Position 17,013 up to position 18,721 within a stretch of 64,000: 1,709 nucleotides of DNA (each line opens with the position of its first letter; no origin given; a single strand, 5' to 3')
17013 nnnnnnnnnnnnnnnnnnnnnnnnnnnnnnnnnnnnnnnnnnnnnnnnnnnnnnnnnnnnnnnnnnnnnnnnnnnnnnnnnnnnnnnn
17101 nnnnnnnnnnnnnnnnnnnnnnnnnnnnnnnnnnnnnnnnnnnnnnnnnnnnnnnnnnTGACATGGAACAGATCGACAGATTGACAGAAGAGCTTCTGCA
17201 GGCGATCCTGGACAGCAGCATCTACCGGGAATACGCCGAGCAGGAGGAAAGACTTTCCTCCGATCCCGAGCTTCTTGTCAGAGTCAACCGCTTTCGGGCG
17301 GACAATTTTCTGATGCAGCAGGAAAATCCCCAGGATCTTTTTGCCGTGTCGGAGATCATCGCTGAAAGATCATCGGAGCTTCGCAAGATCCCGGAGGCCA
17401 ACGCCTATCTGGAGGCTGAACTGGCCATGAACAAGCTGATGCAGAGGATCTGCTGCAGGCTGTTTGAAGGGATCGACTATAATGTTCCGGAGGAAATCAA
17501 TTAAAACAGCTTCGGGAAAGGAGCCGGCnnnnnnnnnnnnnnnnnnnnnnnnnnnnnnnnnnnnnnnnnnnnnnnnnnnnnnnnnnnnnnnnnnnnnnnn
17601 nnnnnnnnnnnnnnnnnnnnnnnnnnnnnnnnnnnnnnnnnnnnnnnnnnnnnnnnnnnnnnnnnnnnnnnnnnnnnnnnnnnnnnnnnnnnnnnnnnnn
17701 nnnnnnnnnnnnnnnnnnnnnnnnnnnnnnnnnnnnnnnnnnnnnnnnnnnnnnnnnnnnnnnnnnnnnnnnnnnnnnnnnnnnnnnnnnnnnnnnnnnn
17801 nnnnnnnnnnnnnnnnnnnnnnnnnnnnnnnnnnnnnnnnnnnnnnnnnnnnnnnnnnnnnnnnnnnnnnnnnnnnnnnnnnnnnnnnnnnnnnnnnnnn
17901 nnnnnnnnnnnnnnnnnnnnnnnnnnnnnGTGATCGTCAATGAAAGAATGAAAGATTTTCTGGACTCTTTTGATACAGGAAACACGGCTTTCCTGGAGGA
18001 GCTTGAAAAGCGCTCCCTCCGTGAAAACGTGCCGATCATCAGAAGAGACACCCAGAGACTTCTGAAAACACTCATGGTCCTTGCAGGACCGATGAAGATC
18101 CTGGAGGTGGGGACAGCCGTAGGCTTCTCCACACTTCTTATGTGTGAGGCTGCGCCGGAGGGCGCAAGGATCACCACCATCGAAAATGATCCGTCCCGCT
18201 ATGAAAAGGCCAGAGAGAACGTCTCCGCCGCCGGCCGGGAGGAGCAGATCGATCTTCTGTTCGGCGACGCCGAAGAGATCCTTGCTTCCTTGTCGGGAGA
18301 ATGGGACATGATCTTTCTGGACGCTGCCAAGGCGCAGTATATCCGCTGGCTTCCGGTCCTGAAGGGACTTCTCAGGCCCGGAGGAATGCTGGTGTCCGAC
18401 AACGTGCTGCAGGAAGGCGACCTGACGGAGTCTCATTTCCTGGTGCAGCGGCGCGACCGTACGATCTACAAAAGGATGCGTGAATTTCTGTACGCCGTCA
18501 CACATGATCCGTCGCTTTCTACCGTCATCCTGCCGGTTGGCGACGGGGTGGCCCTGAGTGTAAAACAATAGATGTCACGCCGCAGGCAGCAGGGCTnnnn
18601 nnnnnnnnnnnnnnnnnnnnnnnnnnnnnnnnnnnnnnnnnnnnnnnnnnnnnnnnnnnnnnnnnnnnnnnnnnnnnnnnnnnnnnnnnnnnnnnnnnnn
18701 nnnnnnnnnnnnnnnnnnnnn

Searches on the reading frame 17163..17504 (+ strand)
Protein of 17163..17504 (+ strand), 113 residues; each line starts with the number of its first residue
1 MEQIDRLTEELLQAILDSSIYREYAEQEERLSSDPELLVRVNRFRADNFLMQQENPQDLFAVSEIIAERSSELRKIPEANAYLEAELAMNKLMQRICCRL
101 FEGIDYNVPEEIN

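Call 32: search_protein_families(library=pfam, proteins=[window:17163-17504:+], max_evalue=0.000001)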
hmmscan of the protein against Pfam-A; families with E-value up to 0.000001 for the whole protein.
window:17163-17504:+ (113 aa): 1 family
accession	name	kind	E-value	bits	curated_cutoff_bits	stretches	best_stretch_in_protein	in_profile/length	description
PF06133.16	Com_YlbF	-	2.5e-13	50.9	23.9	1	6-104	3-104/105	Control of competence regulator ComK, YlbF/YmcA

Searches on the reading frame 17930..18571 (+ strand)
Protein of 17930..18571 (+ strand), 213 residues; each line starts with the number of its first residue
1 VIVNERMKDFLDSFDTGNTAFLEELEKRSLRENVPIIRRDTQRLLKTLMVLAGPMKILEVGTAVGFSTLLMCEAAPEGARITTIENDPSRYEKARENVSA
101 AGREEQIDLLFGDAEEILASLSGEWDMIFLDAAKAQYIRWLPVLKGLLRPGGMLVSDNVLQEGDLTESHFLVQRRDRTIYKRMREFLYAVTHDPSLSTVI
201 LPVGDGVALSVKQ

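Call 32: search_protein_families(library=pfam, proteins=[window:17930-18571:+], max_evalue=0.000001)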
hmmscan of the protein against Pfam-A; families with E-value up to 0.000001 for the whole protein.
window:17930-18571:+ (213 aa): 3 families
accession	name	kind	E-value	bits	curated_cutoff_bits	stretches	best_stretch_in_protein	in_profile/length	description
PF01596.23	Methyltransf_3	-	8.2e-32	110.6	22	1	18-212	7-203/204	O-methyltransferase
PF13578.12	Methyltransf_24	-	1.7e-14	55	26.3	1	58-159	1-105/105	Methyltransferase domain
PF01135.25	PCMT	-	4.4e-07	30.3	20.3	1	48-155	68-170/210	Protein-L-isoaspartate(D-aspartate) O-methyltransferase (PCMT)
